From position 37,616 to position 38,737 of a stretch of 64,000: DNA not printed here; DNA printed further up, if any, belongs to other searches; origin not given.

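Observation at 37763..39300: Novel fusion of a Ca2+/lipid-binding C2 domain to a YiiX/YaeF-type permuted papain-fold amidase (Peptidase C92-like)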

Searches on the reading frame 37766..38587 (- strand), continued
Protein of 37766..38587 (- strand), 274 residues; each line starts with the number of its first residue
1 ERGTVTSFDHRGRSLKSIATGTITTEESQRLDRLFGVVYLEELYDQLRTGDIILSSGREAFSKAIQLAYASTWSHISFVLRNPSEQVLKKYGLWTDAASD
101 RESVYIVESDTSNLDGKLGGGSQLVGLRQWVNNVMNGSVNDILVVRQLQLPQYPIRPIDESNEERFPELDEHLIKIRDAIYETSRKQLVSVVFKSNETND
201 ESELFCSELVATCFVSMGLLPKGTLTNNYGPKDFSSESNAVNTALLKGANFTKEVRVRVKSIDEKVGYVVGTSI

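Call 36: search_protein_families(library=pfam, proteins=[P0137, P0138, P0141, P0143, P0144, P0146, P0148, P0155, P0159, P0165], max_evalue=0.01)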
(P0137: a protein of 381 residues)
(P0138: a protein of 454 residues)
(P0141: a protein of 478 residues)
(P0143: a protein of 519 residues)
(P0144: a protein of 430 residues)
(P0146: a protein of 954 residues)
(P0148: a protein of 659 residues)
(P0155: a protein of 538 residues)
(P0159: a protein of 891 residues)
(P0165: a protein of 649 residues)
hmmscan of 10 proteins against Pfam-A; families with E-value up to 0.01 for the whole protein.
P0137 (381 aa): 1 family
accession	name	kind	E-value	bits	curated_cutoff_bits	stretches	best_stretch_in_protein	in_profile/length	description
PF05708.18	Peptidase_C92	-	0.0076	16.8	27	0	129-169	3-38/166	Permuted papain-like amidase enzyme, YaeF/YiiX, C92 family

P0138 (454 aa): 6 families
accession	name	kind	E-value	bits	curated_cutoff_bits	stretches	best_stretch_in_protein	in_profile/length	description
PF13499.12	EF-hand_7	-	2e-16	60.6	30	2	71-136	6-66/67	EF-hand domain pair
PF13405.12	EF-hand_6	-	2.5e-09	36.5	25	0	112-137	2-27/30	EF-hand domain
PF00036.39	EF-hand_1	-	3.4e-09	36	25.4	2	113-138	3-28/29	EF hand domain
PF13833.12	EF-hand_8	-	2e-07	31.1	28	2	8-52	5-48/54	EF-hand domain pair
PF13202.12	EF-hand_5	-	2.6e-07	30.2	25.9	2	120-133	9-22/25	EF hand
PF05708.18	Peptidase_C92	-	0.0058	17.1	27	0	190-356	3-127/166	Permuted papain-like amidase enzyme, YaeF/YiiX, C92 family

P0141 (478 aa): 1 family
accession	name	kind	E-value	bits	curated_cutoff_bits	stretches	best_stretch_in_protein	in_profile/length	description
PF05708.18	Peptidase_C92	-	0.00045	20.7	27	0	177-277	1-64/166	Permuted papain-like amidase enzyme, YaeF/YiiX, C92 family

P0143 (519 aa): 2 families
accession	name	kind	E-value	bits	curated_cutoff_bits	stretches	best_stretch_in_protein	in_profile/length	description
PF00168.36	C2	-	1.5e-07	32.1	22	1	84-188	2-103/104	C2 domain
PF05708.18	Peptidase_C92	-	0.0015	19.1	27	0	260-316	3-46/166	Permuted papain-like amidase enzyme, YaeF/YiiX, C92 family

P0144 (430 aa): 2 families
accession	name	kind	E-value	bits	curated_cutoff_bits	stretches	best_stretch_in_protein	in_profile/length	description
PF00168.36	C2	-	5.9e-08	33.3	22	1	10-113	3-91/104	C2 domain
PF05708.18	Peptidase_C92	-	0.0002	21.9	27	0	190-265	2-48/166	Permuted papain-like amidase enzyme, YaeF/YiiX, C92 family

P0146 (954 aa): 1 family
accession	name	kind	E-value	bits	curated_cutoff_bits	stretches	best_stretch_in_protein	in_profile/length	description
PF00168.36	C2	-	3e-24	85.6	22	2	157-256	2-96/104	C2 domain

P0148 (659 aa): 1 family
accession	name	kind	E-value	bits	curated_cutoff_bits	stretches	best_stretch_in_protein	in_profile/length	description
PF00168.36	C2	-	0.00047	20.8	22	1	64-170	2-104/104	C2 domain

P0155 (538 aa): 1 family
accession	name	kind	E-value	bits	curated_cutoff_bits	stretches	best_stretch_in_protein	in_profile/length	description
PF05708.18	Peptidase_C92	-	0.0015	19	27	0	477-497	103-126/166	Permuted papain-like amidase enzyme, YaeF/YiiX, C92 family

P0159 (891 aa): 1 family
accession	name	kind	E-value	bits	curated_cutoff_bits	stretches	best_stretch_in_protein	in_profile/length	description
PF00168.36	C2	-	3.9e-28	98.2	22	2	142-240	2-93/104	C2 domain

P0165 (649 aa): 1 family
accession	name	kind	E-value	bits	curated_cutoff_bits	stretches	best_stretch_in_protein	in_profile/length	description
PF05708.18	Peptidase_C92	-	0.0045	17.5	27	0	186-223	2-36/166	Permuted papain-like amidase enzyme, YaeF/YiiX, C92 family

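Call 37: list_cluster_members(proteins=[P0126, P0127, P0128, P0129, P0130, P0135, P0143, P0144, P0146, P0159])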
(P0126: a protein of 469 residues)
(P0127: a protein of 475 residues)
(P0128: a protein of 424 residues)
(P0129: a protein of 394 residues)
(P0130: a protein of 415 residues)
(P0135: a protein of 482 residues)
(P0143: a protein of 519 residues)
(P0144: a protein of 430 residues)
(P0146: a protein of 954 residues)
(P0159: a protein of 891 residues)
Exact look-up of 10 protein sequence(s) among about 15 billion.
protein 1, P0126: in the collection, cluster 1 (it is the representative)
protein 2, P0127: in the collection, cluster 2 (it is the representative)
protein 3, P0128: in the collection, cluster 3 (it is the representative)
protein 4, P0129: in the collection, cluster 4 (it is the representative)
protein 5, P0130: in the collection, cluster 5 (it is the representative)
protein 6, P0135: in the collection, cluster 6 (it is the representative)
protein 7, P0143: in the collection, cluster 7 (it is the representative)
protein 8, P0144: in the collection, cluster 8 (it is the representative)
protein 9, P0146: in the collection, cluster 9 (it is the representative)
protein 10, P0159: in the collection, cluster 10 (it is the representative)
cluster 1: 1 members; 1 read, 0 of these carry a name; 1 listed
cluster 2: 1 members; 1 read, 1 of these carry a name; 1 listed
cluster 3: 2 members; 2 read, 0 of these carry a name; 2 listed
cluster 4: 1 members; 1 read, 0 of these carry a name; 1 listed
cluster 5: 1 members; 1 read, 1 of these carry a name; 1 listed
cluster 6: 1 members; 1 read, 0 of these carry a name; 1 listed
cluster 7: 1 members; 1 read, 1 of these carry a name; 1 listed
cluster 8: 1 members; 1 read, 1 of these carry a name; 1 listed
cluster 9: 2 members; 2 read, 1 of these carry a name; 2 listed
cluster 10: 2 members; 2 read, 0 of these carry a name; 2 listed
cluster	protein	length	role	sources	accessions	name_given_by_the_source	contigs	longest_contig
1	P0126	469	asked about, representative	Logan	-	-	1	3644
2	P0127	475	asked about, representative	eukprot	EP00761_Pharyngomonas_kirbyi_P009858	gb/GECH01009876.1/.p1 GENE.gb/GECH01009876.1/~~gb/GECH01009876.1/.p1 ORF type:complete ...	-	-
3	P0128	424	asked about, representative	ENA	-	-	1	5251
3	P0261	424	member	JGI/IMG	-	-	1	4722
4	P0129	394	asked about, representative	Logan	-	-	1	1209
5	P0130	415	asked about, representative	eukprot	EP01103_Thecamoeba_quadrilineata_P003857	TRINITY_DN13595_c0_g1_i1.p1 TRINITY_DN13595_c0_g1~~TRINITY_DN13595_c0_g1_i1.p1 ORF ...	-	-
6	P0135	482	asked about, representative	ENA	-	-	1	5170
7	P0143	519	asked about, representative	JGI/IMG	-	hypothetical protein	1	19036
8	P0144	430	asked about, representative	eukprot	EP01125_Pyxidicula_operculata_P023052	TRINITY_DN9770_c0_g1_i1.p1 TRINITY_DN9770_c0_g1~~TRINITY_DN9770_c0_g1_i1.p1 ORF ...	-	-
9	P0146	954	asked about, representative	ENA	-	-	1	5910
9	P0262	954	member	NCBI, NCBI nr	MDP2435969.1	MAG: C2 domain-containing protein [archaeon] | C2 domain-containing protein [archaeon]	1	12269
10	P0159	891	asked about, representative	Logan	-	-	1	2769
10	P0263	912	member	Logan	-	-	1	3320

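Call 39: list_cluster_members(proteins=[P0138, P0148, P0131, P0136, P0016, P0008, P0023, P0020, P0125, P0124])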
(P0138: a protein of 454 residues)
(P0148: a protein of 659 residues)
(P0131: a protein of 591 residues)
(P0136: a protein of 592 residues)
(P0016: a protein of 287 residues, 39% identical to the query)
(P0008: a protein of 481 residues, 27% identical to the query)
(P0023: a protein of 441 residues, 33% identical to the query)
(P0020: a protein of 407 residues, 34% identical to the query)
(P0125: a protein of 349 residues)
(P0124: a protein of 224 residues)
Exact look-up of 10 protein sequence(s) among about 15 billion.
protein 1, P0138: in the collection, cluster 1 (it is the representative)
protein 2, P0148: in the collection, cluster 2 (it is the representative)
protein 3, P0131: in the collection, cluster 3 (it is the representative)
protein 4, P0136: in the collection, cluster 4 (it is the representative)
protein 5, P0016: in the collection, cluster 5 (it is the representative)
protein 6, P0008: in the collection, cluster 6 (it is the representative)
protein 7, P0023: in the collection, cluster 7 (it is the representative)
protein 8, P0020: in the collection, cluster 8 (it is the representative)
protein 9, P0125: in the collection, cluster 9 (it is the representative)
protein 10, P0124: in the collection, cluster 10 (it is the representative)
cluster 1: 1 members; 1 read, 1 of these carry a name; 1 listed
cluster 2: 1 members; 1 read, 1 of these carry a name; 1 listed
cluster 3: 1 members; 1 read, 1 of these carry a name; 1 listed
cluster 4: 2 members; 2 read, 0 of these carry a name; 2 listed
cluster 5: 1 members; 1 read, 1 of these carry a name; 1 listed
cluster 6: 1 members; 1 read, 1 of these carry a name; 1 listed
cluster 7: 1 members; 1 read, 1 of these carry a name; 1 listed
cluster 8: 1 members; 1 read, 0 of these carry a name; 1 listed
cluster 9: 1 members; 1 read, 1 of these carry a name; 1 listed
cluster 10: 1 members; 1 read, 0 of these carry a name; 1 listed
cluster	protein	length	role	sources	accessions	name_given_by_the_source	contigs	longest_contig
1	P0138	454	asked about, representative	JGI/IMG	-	Ca2+-binding EF-hand superfamily protein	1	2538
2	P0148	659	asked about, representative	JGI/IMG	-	hypothetical protein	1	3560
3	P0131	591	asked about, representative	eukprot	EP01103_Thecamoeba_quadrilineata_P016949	TRINITY_DN583_c0_g1_i1.p1 TRINITY_DN583_c0_g1~~TRINITY_DN583_c0_g1_i1.p1 ORF ...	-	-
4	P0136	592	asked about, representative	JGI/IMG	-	-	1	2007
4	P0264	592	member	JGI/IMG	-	-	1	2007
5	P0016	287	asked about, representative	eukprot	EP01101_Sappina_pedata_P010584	TRINITY_DN66_c0_g1_i1.p1 TRINITY_DN66_c0_g1~~TRINITY_DN66_c0_g1_i1.p1 ORF type:complete ...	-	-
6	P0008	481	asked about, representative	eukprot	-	g1619.t1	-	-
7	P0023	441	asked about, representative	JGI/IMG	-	hypothetical protein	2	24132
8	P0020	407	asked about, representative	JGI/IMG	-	-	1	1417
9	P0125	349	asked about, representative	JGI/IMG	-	hypothetical protein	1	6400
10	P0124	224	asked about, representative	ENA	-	-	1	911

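Call 41: predict_structure(alignment_id=A4)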
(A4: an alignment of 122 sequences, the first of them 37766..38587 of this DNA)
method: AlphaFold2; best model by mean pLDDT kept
length: 274 residues; sequences in the alignment: 122
mean_pLDDT: 91.5   pTM: 0.91
mean pLDDT of the five models: 91.5, 91.0, 91.0, 90.9, 89.8
residues with pLDDT >= 90: 218; 70-90: 39; 50-70: 13; < 50: 4
segments of 3 or more residues with pLDDT < 50: 1-3
pLDDT, mean of each block of 10 residues (from residue 1): 56 86 92 95 95 95 93 97 95 75 92 88 95 89 97 90 94 96 94 95 95 98 97 96 98 97 93 66
secondary structure, 60 per line:
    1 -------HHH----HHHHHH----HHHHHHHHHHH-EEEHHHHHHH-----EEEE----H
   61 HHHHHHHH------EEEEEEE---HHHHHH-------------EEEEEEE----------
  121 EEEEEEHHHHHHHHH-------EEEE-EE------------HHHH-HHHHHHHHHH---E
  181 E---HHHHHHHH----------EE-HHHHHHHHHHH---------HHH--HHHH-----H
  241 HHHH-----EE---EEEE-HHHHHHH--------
elements in order: H15-20 H25-35 E37-39 H40-46 E52-55 H60-68 E75-81 H85-90 E104-110 E121-126 H127-135 E143-146 H162-165 H167-176 H185-192 H206-216 H231-234 H240-244 E255-258 H260-266

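Call 43: fold_search(model_id=the predicted structure, library=pdb)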
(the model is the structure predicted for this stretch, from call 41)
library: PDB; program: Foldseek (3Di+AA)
matches with E <= 10: 67; with E <= 0.001: 6
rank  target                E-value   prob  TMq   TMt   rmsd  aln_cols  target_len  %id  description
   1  3kw0_C                6.1e-07  1.00  0.46  0.61   5.8       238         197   19  Crystal structure of Cysteine peptidase (NP_982244.1) from BACILLUS CEREUS ATCC 10987 at 2.50 A resolution (released 2009-12-15)
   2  3kw0_B                6.4e-07  1.00  0.49  0.64   5.1       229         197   20  Crystal structure of Cysteine peptidase (NP_982244.1) from BACILLUS CEREUS ATCC 10987 at 2.50 A resolution (released 2009-12-15)
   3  3kw0_D                8.1e-07  1.00  0.44  0.60   6.2       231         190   17  Crystal structure of Cysteine peptidase (NP_982244.1) from BACILLUS CEREUS ATCC 10987 at 2.50 A resolution (released 2009-12-15)
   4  3kw0_A                3.9e-06  1.00  0.49  0.68   4.8       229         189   19  Crystal structure of Cysteine peptidase (NP_982244.1) from BACILLUS CEREUS ATCC 10987 at 2.50 A resolution (released 2009-12-15)
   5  2if6_A                3.5e-04  1.00  0.39  0.57  11.3       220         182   19  Crystal structure of metalloprotein yiiX from Escherichia coli O157:H7, DUF1105 (released 2006-10-03)
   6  2if6_B                5.0e-04  1.00  0.37  0.54   3.6       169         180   21  Crystal structure of metalloprotein yiiX from Escherichia coli O157:H7, DUF1105 (released 2006-10-03)
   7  8iuf_E7               1.2e-02  0.96  0.29  0.31   8.3       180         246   13  Cryo-EM structure of Euglena gracilis super-complex I+III2+IV, composite (released 2024-02-28)
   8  6byu_D                1.2e+00  0.01  0.12  0.04  22.1       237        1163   11  X-ray crystal structure of Escherichia coli RNA polymerase (RpoB-H526Y) and ppApp complex (released 2018-01-17)
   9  2vfx_A                2.1e+00  0.01  0.10  0.11  13.2       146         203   13  Structure of the Symmetric Mad2 Dimer (released 2008-03-18)
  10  4yfn_D                2.5e+00  0.01  0.11  0.04  21.9       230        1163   13  Escherichia coli RNA polymerase in complex with squaramide compound 14 (N-[3,4-dioxo-2-(4-{[4-(trifluoromethyl)benzyl] (released 2015-03-11)
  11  7ypa_D                2.6e+00  0.01  0.12  0.04  22.5       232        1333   12  Cryo-EM structure of Escherichia coli hairpin-nucleation complex of transcription termination (TTC-hairpin) (released 2022-11-16)
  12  6aj4_A                2.6e+00  0.01  0.09  0.09  19.3       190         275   12  Crystal structure of the DHR-2 domain of DOCK7 in complex with Cdc42 (released 2019-03-20)
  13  1ab4                  2.8e+00  0.01  0.08  0.06  22.4       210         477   10  59KDA FRAGMENT OF GYRASE A FROM E. COLI (released 1998-10-14)
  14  7zq9_E                3.0e+00  0.03  0.10  0.31   8.2        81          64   11  Dimeric PSI of Chlamydomonas reinhardtii at 2.74 A resolution (symmetry expanded) (released 2022-11-23)
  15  2ix2_A                3.5e+00  0.01  0.08  0.09  11.5       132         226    9  Crystal structure of the heterotrimeric PCNA from Sulfolobus solfataricus (released 2006-10-04)
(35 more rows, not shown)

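Call 55: search_protein_families(library=pfam, proteins=[P0022, P0142, P0145, P0149, P0157, P0178, P0172, P0184, P0213, P0237], max_evalue=0.01)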
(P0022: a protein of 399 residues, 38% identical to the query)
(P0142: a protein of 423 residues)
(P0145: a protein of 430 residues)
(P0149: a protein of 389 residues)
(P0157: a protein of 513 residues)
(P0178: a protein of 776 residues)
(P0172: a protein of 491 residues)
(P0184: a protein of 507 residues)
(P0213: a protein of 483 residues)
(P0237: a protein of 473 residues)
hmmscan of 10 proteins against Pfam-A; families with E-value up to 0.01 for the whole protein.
P0022 (399 aa): 1 family
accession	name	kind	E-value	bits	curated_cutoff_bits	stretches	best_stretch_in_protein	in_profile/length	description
PF05708.18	Peptidase_C92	-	0.00018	22.1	27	0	125-188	2-38/166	Permuted papain-like amidase enzyme, YaeF/YiiX, C92 family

P0142 (423 aa): 1 family
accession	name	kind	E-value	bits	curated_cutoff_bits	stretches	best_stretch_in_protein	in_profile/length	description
PF05708.18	Peptidase_C92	-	0.0024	18.4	27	0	90-179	4-71/166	Permuted papain-like amidase enzyme, YaeF/YiiX, C92 family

P0145 (430 aa): 1 family
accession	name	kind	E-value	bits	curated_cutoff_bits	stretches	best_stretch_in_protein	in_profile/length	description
PF05708.18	Peptidase_C92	-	0.0013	19.3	27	0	178-353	2-120/166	Permuted papain-like amidase enzyme, YaeF/YiiX, C92 family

P0149 (389 aa): 1 family
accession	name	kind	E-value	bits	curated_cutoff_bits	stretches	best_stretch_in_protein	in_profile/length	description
PF05708.18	Peptidase_C92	-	0.00012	22.6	27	0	166-263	1-63/166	Permuted papain-like amidase enzyme, YaeF/YiiX, C92 family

P0157 (513 aa): 1 family
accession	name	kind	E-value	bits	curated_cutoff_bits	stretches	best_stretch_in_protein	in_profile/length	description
PF05708.18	Peptidase_C92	-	0.0032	18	27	0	451-473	94-122/166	Permuted papain-like amidase enzyme, YaeF/YiiX, C92 family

P0178 (776 aa): 1 family
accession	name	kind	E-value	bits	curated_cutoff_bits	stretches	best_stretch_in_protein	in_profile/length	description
PF05708.18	Peptidase_C92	-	0.0019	18.7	27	0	556-573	105-123/166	Permuted papain-like amidase enzyme, YaeF/YiiX, C92 family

P0172 (491 aa): 0 families

P0184 (507 aa): 1 family
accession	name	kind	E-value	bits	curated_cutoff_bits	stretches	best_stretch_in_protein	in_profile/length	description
PF05708.18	Peptidase_C92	-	3.7e-07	30.8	27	1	286-465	14-126/166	Permuted papain-like amidase enzyme, YaeF/YiiX, C92 family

P0213 (483 aa): 0 families

P0237 (473 aa): 3 families
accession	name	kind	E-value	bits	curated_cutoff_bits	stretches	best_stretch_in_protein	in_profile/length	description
PF00149.33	Metallophos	-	6.9e-14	53.2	21.5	1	3-207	2-190/191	Calcineurin-like phosphoesterase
PF05708.18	Peptidase_C92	-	1.6e-06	28.7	27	1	283-434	2-122/166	Permuted papain-like amidase enzyme, YaeF/YiiX, C92 family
PF12850.12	Metallophos_2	-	2.4e-05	24.8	27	1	3-209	2-120/154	Calcineurin-like phosphoesterase superfamily domain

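Call 57: list_cluster_members(proteins=[P0001, P0003, P0004, P0007, P0006, P0005, P0022])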
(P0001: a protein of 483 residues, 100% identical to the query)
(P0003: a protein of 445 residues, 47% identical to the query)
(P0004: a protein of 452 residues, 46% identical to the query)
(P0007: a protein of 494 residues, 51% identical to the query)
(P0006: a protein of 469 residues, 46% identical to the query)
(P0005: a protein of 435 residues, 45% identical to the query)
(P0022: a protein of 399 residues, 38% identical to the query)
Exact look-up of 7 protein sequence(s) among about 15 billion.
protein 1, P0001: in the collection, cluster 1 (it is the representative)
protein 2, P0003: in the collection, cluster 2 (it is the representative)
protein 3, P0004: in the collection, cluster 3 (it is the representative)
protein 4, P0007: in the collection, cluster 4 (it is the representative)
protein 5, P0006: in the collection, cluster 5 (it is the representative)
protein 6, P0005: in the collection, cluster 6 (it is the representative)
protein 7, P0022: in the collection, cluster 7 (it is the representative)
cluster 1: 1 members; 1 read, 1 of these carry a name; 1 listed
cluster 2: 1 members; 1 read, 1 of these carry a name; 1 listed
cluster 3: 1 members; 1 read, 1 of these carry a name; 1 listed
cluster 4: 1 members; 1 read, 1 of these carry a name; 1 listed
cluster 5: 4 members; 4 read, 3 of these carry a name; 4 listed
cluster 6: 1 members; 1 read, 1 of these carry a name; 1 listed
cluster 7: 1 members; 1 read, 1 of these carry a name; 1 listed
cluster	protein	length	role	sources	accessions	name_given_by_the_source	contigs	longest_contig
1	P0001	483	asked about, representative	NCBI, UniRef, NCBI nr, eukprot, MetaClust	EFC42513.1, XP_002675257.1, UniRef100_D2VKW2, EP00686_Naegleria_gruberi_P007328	C2 domain-containing protein [Naegleria gruberi] | C2 domain-containing protein n=1 Tax=Naegleria gruberi TaxID=5762 RepID=D2VKW2_NAEGR | XP_002675257.1 C2 domain-containing protein [Naegleria gruberi strain NEG-M]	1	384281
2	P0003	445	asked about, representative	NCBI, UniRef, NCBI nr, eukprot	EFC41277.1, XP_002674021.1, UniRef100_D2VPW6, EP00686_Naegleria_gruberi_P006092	predicted protein [Naegleria gruberi] | Predicted protein n=1 Tax=Naegleria gruberi TaxID=5762 RepID=D2VPW6_NAEGR | uncharacterized protein NAEGRDRAFT_71011 [Naegleria gruberi]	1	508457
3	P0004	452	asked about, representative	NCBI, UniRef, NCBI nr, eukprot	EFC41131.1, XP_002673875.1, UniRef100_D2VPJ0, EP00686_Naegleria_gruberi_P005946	predicted protein [Naegleria gruberi] | Predicted protein n=1 Tax=Naegleria gruberi TaxID=5762 RepID=D2VPJ0_NAEGR | uncharacterized protein NAEGRDRAFT_70877 [Naegleria gruberi]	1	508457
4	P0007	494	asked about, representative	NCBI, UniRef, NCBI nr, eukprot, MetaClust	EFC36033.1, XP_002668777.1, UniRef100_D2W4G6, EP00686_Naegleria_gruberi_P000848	predicted protein [Naegleria gruberi] | Predicted protein n=1 Tax=Naegleria gruberi TaxID=5762 RepID=D2W4G6_NAEGR | uncharacterized protein NAEGRDRAFT_76298 [Naegleria gruberi]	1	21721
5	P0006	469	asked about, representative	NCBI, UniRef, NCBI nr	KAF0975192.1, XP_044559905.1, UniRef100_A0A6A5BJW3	hypothetical protein FDP41_005945 [Naegleria fowleri] | C2 domain-containing protein n=1 Tax=Naegleria fowleri TaxID=5763 RepID=A0A6A5BJW3_NAEFO | uncharacterized protein FDP41_005945 [Naegleria fowleri]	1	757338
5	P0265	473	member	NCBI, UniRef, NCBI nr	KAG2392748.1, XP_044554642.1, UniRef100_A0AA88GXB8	hypothetical protein C9374_011473 [Naegleria lovaniensis] | C2 domain-containing protein n=1 Tax=Naegleria lovaniensis TaxID=51637 ... | uncharacterized protein C9374_011473 [Naegleria lovaniensis]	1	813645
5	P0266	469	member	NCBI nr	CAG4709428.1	unnamed protein product [Naegleria fowleri]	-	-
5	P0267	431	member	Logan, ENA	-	-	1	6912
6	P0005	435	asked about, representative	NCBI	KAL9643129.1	hypothetical protein ABK040_003928 [Willaertia magna]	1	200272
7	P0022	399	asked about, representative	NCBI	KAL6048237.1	DUF4261 domain-containing protein [Balamuthia mandrillaris]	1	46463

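Call 63: find_related_loci(query=P0262, collection=genome_contigs, flank=8000)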
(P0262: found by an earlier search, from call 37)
Query P0262 (954 aa) in genome_contigs; peptide patterns used: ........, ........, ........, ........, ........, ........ (x = any residue, [..] = any of these).
12 stretches matched a pattern, but none encodes a relative of the query by tblastn (E <= 1e-3).

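Call 64: find_encoding_contigs(protein=P0262, flank=8000, max_places=3)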
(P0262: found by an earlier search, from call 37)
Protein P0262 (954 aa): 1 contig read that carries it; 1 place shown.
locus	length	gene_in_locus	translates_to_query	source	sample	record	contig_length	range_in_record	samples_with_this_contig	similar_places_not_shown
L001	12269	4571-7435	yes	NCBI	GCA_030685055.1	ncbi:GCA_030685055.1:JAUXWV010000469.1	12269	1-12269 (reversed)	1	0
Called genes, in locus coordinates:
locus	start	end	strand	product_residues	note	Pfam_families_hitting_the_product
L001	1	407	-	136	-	PF13855:LRR_8 (faint)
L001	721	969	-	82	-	-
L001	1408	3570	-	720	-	PF23266:VPS11_N, PF23341:PEP5_VPS11_N, PF23556:TPR_Vps41 (weak), PF00637:Clathrin (weak), PF23356:TPR_PEP5_VPS11, PF17122:zf-C3H2C3, PF12451:VPS11_C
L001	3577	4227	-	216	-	PF23266:VPS11_N, PF23341:PEP5_VPS11_N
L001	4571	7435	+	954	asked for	PF00168:C2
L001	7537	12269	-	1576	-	?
